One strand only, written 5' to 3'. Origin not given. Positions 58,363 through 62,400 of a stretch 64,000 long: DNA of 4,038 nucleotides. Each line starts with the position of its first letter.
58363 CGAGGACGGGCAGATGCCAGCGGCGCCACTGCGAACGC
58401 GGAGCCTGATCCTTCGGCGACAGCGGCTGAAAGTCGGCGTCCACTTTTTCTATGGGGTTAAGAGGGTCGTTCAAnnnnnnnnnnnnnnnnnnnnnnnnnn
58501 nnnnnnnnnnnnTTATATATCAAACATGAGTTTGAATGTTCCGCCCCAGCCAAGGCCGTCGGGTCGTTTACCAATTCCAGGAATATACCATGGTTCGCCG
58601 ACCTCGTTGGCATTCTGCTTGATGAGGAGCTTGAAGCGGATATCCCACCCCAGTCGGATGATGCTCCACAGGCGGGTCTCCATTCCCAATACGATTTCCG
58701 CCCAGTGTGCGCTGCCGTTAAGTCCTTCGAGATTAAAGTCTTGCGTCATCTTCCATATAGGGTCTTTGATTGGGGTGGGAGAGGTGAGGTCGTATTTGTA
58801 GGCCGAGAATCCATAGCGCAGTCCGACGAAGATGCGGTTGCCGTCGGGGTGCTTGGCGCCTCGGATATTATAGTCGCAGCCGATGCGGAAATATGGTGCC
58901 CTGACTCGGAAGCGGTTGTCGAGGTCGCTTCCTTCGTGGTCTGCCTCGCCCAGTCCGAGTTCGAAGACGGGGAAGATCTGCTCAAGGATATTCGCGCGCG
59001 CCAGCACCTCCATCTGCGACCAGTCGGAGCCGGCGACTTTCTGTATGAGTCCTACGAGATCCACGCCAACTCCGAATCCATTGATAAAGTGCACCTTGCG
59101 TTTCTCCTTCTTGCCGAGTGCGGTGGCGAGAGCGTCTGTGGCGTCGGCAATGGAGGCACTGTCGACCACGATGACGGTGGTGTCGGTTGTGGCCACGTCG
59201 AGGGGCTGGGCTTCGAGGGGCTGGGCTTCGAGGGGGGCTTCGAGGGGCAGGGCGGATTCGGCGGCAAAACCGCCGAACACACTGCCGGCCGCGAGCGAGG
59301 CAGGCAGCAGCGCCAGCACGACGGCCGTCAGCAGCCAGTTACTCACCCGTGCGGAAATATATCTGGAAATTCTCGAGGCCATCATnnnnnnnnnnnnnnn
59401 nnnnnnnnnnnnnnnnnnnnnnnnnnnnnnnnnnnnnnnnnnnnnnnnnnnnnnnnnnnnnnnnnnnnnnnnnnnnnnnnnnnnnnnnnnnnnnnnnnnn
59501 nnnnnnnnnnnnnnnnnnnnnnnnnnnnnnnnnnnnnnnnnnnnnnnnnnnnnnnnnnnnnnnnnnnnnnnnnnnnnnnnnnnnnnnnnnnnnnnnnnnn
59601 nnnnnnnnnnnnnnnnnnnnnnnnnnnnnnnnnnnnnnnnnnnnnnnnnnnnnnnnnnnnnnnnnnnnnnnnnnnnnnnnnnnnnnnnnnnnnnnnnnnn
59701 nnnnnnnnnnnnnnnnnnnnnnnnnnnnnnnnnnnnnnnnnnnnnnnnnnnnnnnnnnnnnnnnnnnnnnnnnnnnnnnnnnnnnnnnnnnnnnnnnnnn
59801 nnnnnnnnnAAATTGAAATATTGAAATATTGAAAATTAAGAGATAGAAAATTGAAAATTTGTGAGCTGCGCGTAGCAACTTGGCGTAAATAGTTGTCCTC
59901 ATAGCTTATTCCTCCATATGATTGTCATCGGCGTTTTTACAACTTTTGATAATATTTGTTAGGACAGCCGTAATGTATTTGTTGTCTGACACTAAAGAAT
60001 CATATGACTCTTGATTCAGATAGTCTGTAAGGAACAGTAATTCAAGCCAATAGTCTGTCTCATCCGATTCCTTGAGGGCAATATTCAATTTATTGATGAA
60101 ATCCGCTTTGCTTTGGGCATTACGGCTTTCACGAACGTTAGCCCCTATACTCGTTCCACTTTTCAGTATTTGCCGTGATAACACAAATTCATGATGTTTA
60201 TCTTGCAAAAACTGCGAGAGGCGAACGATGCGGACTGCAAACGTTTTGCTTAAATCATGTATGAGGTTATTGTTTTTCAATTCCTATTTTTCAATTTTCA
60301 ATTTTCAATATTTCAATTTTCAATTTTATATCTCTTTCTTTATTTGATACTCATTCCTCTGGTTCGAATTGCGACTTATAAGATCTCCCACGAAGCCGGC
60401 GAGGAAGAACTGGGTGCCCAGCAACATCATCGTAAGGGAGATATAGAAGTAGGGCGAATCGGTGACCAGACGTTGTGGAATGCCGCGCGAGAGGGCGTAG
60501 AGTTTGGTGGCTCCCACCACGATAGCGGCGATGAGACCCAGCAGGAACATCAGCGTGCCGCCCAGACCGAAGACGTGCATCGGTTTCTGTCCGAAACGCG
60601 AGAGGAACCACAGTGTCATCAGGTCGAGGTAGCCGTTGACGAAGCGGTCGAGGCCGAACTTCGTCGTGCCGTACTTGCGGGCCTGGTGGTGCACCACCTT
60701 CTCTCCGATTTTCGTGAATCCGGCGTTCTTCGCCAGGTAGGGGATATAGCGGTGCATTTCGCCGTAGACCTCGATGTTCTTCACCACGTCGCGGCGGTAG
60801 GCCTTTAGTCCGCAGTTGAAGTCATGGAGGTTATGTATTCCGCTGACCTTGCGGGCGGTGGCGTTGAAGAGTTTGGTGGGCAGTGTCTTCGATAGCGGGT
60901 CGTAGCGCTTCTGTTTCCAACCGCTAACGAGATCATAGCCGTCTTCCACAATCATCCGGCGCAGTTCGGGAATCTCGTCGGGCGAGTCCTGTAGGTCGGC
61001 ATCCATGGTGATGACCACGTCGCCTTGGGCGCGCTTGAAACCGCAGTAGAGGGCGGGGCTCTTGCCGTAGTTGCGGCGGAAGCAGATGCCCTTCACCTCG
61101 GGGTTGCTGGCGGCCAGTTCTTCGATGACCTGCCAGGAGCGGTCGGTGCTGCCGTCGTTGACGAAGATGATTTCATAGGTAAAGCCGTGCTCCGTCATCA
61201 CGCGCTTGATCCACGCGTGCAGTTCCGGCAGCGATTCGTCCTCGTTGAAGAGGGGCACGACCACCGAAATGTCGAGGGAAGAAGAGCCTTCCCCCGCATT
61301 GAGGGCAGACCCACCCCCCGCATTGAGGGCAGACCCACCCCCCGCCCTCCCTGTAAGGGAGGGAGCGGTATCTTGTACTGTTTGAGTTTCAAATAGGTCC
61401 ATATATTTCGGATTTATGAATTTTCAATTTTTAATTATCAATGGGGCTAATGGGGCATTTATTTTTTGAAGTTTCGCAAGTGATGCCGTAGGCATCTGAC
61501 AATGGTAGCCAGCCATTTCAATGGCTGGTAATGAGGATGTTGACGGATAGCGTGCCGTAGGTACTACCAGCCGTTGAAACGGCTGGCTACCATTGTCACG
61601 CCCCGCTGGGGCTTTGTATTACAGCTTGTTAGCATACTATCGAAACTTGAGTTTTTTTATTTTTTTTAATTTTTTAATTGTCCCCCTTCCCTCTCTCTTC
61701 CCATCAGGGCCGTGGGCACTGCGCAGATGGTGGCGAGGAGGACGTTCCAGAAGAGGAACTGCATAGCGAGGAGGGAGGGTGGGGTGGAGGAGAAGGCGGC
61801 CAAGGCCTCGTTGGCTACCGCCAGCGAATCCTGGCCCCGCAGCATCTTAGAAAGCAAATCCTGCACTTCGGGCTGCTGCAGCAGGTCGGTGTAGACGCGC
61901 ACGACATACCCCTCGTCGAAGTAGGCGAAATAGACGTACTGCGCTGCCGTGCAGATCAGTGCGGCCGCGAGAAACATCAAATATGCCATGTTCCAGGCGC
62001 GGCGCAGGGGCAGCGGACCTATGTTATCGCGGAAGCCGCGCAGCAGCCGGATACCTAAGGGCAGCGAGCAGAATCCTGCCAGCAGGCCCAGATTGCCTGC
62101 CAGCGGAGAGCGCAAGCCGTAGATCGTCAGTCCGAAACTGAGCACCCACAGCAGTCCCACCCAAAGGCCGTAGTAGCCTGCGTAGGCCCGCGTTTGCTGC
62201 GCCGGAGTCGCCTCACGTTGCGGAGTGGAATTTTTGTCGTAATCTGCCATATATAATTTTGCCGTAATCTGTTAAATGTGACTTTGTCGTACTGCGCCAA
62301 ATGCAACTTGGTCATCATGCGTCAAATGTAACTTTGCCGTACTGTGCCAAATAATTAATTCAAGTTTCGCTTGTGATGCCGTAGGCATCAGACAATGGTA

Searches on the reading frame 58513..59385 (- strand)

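Call 93: search_protein_families(library=pfam, proteins=[window:58513-59385:-], max_evalue=0.001)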
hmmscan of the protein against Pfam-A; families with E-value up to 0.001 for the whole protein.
window:58513-59385:- (290 aa): 1 family
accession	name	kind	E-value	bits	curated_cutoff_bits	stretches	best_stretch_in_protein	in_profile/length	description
PF19515.5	DUF6048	-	3.2e-33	116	27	1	96-286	37-223/232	Domain of unknown function (DUF6048)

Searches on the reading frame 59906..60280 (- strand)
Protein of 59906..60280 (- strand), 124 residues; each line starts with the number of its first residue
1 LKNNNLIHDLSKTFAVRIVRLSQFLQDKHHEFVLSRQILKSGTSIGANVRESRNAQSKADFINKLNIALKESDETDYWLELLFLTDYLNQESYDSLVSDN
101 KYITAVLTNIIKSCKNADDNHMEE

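Call 93: search_protein_families(library=pfam, proteins=[window:59906-60280:-], max_evalue=0.001)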
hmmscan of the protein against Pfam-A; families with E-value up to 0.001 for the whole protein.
window:59906-60280:- (124 aa): 1 family
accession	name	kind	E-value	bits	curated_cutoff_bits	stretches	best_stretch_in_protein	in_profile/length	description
PF05635.17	23S_rRNA_IVP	-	5.3e-25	88.1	33.8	1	7-108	5-105/106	23S rRNA-intervening sequence protein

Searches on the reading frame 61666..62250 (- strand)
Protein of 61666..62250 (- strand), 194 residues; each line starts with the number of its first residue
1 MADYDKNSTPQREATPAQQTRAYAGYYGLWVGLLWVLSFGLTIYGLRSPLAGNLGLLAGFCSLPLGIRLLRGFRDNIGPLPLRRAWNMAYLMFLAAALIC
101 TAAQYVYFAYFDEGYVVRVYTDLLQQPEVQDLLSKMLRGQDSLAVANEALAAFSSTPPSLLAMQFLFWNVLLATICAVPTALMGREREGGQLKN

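Call 8: search_protein_families(library=pfam, proteins=[window:61666-62250:-], max_evalue=0.01)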
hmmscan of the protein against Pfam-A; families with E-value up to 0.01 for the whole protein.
window:61666-62250:- (194 aa): 2 families
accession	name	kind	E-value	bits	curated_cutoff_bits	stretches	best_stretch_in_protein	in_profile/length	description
PF13858.11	DUF4199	-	1.6e-25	90.9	32.3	1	27-184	2-163/165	Protein of unknown function (DUF4199)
PF14012.11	DUF4229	-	0.0046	17.4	27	1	28-77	9-57/68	Protein of unknown function (DUF4229)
